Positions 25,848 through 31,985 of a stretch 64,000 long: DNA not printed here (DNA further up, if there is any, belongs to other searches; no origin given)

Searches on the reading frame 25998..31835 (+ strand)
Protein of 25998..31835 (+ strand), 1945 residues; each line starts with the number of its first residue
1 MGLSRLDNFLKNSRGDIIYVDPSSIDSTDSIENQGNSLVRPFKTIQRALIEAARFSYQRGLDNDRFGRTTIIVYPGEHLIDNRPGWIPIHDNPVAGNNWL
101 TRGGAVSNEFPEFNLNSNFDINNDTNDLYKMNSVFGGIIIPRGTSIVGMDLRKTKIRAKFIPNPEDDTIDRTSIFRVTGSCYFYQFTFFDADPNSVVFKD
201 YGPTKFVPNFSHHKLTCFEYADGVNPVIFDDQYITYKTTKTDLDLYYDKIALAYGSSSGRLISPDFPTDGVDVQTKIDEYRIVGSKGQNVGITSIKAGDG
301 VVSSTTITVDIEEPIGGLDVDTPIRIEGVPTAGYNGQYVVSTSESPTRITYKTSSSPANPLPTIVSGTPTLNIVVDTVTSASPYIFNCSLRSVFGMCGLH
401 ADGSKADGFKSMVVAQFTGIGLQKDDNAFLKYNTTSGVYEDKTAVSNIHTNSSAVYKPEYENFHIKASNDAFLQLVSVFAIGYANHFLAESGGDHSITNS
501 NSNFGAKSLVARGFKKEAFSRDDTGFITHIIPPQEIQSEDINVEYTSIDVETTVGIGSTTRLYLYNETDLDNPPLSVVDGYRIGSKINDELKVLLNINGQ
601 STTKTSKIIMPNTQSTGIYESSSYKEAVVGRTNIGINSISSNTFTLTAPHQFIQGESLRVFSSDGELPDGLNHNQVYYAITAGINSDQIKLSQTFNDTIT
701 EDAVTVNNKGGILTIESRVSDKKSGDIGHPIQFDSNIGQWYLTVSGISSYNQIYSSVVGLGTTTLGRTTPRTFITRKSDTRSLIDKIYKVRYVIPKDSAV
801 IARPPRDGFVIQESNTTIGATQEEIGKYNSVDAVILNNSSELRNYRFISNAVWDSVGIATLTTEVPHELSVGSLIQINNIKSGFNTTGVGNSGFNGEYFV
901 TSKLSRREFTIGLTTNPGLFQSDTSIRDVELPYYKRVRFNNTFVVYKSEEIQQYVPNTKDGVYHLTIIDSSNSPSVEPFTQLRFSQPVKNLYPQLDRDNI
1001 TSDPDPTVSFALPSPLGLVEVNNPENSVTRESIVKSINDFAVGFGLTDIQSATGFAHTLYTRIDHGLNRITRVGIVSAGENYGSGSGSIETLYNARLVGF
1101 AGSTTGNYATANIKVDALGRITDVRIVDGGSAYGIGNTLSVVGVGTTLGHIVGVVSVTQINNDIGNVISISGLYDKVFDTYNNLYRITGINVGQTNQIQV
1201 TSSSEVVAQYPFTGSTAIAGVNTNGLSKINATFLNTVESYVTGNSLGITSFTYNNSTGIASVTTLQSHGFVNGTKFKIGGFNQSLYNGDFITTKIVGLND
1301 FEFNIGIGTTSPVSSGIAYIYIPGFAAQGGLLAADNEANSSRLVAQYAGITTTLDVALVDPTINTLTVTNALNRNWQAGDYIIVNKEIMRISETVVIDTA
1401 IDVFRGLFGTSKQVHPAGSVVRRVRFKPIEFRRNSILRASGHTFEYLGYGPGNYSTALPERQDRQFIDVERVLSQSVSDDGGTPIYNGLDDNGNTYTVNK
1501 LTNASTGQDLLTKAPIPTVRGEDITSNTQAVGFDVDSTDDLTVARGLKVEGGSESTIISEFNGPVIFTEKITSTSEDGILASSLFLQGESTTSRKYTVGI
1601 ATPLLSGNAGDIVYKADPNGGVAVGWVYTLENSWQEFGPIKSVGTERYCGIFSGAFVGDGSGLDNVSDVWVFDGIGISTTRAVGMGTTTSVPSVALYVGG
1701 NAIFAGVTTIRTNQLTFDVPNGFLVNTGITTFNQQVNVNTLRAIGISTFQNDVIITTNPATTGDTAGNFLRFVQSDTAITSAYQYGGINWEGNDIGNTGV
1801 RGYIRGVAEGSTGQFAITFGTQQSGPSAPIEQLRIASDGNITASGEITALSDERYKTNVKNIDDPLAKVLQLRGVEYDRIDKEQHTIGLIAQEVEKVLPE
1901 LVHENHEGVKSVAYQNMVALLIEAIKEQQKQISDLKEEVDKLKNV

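Call 37: search_protein_families(library=phrogs, proteins=[window:25998-31835:+], max_evalue=0.00001)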
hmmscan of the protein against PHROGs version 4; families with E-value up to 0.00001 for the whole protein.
window:25998-31835:+ (1945 aa): 20 families
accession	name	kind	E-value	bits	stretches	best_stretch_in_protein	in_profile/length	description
phrog_529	-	tail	0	1358.2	1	1-1752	1-1243/1498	tail fiber protein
phrog_4527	-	tail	1.1e-171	574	4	112-603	619-1130/3730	short tail fiber protein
phrog_38839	-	tail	1.8e-60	206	1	1-254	1-256/302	tail fiber protein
phrog_11011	-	tail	4.2e-33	115.3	1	1836-1944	1166-1282/1291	long tail fiber protein distal subunit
phrog_5668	-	tail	2.4e-32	112.8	1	1713-1944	1311-1563/1567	tail fiber protein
phrog_21722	-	tail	9.8e-30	104.6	1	1809-1943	441-572/576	long tail fiber protein distal subunit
phrog_25848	-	tail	2.5e-27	96.4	1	1832-1944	486-596/598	tail fiber protein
phrog_8215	-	tail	3.6e-26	92.8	1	1698-1941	779-998/1000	baseplate wedge initiator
phrog_25788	-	tail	3.7e-26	92.9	1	1831-1936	493-600/603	tail fiber protein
phrog_18186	-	tail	3.8e-26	92.9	1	1728-1940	376-575/582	baseplate wedge subunit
phrog_1699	-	tail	3.2e-24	86.5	1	1781-1942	859-994/1000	long tail fiber protein distal subunit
phrog_1980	-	tail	9.4e-24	85.5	1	1709-1944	204-435/449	tail fiber protein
phrog_28992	-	unknown function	8.5e-20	72.2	1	1844-1943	242-340/343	-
phrog_5481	-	tail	5.9e-19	69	1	1710-1944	792-1025/1043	tail fiber protein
phrog_33119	-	tail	1.5e-18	67.7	1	1837-1943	534-638/643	long tail fiber protein distal subunit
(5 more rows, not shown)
